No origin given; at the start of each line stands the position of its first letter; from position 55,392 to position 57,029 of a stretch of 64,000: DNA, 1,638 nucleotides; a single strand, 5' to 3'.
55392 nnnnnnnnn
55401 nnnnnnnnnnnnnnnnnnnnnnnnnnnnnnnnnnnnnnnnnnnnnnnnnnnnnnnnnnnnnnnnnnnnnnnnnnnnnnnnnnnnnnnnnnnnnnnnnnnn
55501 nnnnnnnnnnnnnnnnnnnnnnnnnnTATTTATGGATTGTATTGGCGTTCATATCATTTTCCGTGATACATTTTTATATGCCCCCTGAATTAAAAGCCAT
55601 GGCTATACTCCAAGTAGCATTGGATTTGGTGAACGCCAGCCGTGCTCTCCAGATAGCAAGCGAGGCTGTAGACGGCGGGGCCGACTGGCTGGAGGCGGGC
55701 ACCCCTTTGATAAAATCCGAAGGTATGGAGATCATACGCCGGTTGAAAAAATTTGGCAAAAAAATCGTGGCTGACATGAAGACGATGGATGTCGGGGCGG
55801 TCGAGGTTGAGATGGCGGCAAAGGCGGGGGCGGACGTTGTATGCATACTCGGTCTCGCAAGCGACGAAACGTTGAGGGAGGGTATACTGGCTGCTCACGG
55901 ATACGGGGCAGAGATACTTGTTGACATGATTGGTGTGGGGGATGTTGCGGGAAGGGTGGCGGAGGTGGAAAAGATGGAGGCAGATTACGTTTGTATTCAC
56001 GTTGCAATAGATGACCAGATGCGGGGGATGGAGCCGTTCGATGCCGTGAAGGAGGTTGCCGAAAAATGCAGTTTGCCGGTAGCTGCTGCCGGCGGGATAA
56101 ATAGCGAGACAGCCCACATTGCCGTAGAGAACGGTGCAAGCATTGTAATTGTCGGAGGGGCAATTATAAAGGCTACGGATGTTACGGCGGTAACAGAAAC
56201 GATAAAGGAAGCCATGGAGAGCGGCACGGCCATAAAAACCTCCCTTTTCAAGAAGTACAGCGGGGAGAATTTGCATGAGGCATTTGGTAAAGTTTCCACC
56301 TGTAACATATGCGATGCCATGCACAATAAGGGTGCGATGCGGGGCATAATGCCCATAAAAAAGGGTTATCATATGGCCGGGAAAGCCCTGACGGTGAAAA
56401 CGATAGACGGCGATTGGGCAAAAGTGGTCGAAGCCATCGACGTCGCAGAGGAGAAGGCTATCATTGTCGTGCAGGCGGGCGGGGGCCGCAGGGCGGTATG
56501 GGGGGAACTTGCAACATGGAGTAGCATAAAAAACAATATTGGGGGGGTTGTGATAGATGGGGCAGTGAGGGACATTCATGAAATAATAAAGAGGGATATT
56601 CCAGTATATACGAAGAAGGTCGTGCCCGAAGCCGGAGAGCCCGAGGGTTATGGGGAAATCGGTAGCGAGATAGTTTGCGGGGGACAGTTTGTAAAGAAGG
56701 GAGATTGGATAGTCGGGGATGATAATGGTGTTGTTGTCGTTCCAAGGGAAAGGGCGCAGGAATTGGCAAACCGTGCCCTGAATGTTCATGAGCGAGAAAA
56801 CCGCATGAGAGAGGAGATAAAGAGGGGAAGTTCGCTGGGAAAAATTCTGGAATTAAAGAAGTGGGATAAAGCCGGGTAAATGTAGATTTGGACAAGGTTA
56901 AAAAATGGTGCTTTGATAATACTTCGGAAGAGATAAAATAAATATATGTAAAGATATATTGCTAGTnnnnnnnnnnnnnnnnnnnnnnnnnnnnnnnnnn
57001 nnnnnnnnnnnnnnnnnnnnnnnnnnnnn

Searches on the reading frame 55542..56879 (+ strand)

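Call 83: search_protein_families(library=pfam, proteins=[window:55542-56879:+], max_evalue=0.001)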
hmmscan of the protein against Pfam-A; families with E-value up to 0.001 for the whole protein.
window:55542-56879:+ (445 aa): 4 families
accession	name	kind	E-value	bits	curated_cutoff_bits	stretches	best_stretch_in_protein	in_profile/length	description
PF03737.21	RraA-like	-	3e-43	148.1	24.5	1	253-399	1-152/152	Aldolase/RraA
PF00215.30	OMPdecase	-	1.2e-33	117.3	27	1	23-220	3-220/221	Orotidine 5'-phosphate decarboxylase / HUMPS family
PF04481.18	DUF561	-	4.3e-06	26.5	21.6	1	164-225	173-234/243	Protein of unknown function (DUF561)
PF02581.23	TMP-TENI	-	0.00069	19.5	27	1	139-208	108-180/180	Thiamine monophosphate synthase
